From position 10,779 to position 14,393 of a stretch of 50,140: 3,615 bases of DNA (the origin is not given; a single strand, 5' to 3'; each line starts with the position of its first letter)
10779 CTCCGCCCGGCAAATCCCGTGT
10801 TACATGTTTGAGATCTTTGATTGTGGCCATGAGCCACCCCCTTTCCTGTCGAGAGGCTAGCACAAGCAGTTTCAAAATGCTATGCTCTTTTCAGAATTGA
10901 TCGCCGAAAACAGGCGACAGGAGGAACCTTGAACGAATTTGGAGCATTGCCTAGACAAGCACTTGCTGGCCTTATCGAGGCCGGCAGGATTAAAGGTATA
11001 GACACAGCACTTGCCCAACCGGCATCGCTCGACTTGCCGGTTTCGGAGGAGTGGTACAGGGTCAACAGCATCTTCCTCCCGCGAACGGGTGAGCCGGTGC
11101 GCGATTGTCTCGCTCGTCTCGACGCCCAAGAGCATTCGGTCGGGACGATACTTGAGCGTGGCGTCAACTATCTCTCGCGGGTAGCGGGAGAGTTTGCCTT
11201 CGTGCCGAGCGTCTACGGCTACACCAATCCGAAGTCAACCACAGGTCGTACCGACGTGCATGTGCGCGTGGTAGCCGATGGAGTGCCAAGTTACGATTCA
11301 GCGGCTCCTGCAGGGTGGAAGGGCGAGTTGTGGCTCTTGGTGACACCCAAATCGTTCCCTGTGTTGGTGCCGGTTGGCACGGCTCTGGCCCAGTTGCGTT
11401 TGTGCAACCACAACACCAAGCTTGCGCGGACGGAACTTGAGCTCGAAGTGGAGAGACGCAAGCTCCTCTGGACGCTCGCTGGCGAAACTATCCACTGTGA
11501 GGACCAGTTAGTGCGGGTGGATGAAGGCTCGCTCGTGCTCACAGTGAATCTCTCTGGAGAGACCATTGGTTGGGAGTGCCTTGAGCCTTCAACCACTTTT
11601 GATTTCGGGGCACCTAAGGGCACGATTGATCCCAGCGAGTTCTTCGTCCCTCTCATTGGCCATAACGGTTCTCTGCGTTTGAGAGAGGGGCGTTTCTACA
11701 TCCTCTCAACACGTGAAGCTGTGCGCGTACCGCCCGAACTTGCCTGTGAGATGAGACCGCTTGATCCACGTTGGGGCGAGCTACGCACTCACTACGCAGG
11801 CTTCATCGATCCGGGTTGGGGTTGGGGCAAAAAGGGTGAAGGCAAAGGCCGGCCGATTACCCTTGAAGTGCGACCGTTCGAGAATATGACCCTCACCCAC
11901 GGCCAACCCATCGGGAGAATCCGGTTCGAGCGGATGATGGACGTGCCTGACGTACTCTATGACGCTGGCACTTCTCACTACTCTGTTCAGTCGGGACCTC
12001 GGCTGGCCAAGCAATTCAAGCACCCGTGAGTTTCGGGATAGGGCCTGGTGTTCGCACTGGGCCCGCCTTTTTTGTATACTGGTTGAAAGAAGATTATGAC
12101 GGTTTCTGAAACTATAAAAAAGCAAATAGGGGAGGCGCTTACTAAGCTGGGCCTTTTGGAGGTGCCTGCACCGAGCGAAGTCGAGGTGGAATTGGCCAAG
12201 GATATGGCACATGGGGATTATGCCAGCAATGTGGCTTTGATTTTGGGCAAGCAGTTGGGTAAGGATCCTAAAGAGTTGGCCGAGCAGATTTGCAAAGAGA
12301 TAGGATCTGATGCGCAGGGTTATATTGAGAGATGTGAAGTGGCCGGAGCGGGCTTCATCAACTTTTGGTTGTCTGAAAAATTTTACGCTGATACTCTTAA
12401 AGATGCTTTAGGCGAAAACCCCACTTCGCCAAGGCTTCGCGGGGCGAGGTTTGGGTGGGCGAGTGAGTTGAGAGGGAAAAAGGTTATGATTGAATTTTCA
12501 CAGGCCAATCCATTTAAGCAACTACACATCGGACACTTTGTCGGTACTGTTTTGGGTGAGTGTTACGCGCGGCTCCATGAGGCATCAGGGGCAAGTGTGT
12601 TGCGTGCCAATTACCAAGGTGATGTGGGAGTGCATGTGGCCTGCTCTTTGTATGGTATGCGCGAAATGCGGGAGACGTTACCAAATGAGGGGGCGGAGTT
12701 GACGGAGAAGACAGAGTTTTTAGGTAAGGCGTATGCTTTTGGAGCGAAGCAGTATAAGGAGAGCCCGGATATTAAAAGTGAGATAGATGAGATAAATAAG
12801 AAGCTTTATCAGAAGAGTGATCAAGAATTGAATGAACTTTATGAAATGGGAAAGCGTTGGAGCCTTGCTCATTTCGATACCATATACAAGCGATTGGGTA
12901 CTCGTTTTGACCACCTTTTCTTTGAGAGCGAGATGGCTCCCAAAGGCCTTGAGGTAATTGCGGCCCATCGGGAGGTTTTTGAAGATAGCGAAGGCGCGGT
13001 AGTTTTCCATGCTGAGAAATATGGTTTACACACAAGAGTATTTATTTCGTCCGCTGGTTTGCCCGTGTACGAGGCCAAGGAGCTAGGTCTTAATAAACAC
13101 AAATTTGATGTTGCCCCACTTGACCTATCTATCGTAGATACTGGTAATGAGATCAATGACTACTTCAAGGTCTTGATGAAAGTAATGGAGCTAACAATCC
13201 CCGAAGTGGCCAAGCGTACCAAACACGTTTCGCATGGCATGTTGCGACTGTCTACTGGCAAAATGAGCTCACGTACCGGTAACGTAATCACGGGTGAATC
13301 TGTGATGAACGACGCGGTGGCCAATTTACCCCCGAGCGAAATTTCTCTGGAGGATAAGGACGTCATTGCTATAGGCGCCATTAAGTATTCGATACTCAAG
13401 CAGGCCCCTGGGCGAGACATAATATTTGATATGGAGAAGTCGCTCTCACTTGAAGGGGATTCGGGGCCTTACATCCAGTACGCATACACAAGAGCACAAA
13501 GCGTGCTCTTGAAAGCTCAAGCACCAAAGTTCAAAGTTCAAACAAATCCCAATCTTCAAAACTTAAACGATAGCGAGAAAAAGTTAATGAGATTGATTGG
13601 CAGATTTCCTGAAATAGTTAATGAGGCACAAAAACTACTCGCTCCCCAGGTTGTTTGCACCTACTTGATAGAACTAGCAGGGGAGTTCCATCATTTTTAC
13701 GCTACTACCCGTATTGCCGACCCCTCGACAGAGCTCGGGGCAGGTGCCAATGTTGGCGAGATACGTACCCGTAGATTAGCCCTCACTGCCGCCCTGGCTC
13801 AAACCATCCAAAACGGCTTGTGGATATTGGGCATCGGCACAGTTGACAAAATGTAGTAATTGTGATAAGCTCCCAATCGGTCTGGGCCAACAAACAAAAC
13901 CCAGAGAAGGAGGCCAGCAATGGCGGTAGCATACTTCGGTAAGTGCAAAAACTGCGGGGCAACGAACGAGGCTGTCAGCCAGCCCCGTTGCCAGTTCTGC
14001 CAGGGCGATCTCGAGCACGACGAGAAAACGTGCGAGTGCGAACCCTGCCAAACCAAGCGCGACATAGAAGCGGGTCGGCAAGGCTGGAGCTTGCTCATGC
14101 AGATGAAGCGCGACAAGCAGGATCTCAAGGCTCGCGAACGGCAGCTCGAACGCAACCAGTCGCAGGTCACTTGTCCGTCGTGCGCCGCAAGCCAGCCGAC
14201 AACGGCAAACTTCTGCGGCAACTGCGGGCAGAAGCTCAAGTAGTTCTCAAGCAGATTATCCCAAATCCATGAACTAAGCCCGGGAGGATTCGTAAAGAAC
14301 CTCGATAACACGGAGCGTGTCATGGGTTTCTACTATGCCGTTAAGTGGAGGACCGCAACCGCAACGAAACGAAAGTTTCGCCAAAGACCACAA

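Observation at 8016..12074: Compact thymidylate-supply island (unknown 184-aa protein, tmk, duplicated ThyX, long DCD) inserted where rplA-rplJ-rplL should be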

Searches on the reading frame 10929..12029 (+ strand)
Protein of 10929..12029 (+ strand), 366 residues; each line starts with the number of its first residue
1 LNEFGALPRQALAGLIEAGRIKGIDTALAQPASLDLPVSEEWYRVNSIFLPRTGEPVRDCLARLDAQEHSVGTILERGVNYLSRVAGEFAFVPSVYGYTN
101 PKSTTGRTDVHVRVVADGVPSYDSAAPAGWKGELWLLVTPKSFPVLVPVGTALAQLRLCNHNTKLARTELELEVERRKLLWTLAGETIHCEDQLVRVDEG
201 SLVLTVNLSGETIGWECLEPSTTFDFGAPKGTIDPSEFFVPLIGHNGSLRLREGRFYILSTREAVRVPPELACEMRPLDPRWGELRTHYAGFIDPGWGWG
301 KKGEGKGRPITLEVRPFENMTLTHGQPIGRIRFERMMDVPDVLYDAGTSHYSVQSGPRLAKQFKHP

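Call 3: search_protein_families(library=pfam, proteins=[window:10929-12029:+], max_evalue=0.01)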
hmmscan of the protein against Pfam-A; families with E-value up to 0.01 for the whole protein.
window:10929-12029:+ (366 aa): 3 families
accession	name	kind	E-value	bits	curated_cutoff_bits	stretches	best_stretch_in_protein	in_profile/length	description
PF22569.1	DCD_C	-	5.9e-37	127.3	22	1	196-363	22-192/192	2'-deoxycytidine 5'-triphosphate deaminase (DCD), C-terminal domain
PF22769.1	DCD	-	2.5e-36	125.5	27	2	7-158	2-150/153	dCTP deaminase-like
PF06559.16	DCD_N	-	5e-35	121.2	21.4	1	4-160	2-162/164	2'-deoxycytidine 5'-triphosphate deaminase (DCD) N-terminal domain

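Call 4: search_protein_families(library=ncbifam, proteins=[window:10929-12029:+], max_evalue=0.01)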
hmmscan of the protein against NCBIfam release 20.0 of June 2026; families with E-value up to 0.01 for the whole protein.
window:10929-12029:+ (366 aa): 2 families
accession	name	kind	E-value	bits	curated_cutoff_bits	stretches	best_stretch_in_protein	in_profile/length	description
NF005734.0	PRK07559.1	equivalog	2.3e-75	253.7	283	1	3-364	8-366/368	2'-deoxycytidine 5'-triphosphate deaminase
TIGR02274.1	dCTP_deam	equivalog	7.3e-11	42.1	92.8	1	246-360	69-178/180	dCTP deaminase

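Call 10: search_protein_families(library=phrogs, proteins=[window:10929-12029:+], max_evalue=0.01)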
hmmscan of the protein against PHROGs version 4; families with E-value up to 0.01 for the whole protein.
window:10929-12029:+ (366 aa): 1 family
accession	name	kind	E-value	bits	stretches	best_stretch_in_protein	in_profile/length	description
phrog_1663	-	DNA, RNA and nucleotide metabolism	5.3e-12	46.5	2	245-363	108-219/303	dCTP deaminase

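Call 38: search_solved_structures(query=window:10929-12029:+, max_evalue=0.01, show_alignments=2)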
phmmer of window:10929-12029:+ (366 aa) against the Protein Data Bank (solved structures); distinct sequences matched with E-value up to 0.01: 1.
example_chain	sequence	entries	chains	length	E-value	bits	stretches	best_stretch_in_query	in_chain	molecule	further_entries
2r9q_A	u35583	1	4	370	7.1e-53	183.1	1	23-364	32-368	2'-deoxycytidine 5'-triphosphate deaminase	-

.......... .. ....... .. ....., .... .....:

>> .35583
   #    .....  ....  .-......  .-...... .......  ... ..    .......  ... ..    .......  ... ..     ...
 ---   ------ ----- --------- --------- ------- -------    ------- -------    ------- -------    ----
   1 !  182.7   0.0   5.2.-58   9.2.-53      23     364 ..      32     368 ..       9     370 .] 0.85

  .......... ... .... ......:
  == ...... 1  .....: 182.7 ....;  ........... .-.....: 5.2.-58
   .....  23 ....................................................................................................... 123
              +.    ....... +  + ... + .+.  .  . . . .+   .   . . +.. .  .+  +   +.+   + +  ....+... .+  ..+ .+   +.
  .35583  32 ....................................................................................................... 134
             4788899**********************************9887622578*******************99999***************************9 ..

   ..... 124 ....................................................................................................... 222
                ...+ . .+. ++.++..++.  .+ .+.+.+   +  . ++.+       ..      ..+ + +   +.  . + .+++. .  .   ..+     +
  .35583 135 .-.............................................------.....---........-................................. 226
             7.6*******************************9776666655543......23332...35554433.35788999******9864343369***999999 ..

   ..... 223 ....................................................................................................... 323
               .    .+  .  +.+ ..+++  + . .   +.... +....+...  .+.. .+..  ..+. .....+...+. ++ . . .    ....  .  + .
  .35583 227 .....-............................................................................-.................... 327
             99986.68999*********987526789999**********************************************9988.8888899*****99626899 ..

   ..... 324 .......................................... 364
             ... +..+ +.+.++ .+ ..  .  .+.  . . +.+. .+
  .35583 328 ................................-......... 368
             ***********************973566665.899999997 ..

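Call 59: search_dna_similar(query=window:10929-12029:+, collection=phages, mode=protein, max_rows=8)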
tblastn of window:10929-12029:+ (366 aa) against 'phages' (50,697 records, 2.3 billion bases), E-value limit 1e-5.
No match.

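Call 68: search_protein_families(library=padloc, proteins=[window:10929-12029:+], max_evalue=0.01)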
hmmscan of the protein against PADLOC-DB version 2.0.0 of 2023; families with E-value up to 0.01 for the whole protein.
window:10929-12029:+ (366 aa): 0 families

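Call 83: search_protein_families(library=ncbifam, proteins=[window:10929-12029:+], max_evalue=1)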
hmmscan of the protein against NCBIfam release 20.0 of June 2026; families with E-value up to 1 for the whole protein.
window:10929-12029:+ (366 aa): 2 families
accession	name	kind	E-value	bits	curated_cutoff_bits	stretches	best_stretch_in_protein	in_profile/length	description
NF005734.0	PRK07559.1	equivalog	2.3e-75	253.7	283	1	3-364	8-366/368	2'-deoxycytidine 5'-triphosphate deaminase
TIGR02274.1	dCTP_deam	equivalog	7.3e-11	42.1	92.8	2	246-360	69-178/180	dCTP deaminase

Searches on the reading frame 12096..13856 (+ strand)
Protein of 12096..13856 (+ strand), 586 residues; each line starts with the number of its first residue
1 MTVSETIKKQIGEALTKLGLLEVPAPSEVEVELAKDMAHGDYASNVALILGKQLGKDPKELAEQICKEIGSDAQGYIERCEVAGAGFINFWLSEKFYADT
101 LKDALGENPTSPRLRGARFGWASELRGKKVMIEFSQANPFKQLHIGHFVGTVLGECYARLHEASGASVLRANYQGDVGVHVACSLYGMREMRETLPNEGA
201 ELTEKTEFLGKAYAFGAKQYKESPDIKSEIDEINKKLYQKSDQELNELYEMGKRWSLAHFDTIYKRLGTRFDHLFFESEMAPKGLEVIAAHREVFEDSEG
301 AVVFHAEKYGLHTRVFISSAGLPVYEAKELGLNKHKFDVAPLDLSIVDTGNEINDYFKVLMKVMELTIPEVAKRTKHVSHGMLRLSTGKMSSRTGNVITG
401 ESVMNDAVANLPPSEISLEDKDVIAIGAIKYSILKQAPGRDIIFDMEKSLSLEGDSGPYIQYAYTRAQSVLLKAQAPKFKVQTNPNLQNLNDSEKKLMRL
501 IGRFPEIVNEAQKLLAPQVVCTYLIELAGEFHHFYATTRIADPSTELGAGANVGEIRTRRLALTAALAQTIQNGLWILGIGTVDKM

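Call 3: search_protein_families(library=pfam, proteins=[window:12096-13856:+], max_evalue=0.01)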
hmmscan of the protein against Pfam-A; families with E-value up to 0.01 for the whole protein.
window:12096-13856:+ (586 aa): 3 families
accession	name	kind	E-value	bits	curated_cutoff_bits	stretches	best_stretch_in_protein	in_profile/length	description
PF05746.21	DALR_1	-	5.4e-29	101.1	22.3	1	460-586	1-117/117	DALR anticodon binding domain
PF00750.26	tRNA-synt_1d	-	1.3e-22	80.7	23.3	1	127-445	19-348/349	tRNA synthetases class I (R), catalytic domain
PF03485.21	Arg_tRNA_synt_N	-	1e-20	74.6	21.5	1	6-91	2-84/85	Arginyl tRNA synthetase N terminal domain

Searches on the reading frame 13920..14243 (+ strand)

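Call 3: search_protein_families(library=pfam, proteins=[window:13920-14243:+], max_evalue=0.01)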
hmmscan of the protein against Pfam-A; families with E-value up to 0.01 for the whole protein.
window:13920-14243:+ (107 aa): 5 families
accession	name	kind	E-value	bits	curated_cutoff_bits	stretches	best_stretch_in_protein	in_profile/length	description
PF24463.1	DUF7577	-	5.8e-07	29.5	28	1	82-106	2-26/27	Domain of unknown function (DUF7577)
PF13248.11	Zn_ribbon_3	-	7.4e-05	22.5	27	1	83-106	3-26/26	zinc-ribbon domain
PF13240.11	Zn_Ribbon_1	-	0.00019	21.5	25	1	85-106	2-23/23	zinc-ribbon domain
PF12773.13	DZR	-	0.00033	21.2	27.3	0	9-103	1-45/45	Double zinc ribbon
PF17032.10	Zn_ribbon_15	-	0.0096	17.1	28.9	0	5-39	36-70/73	zinc-ribbon family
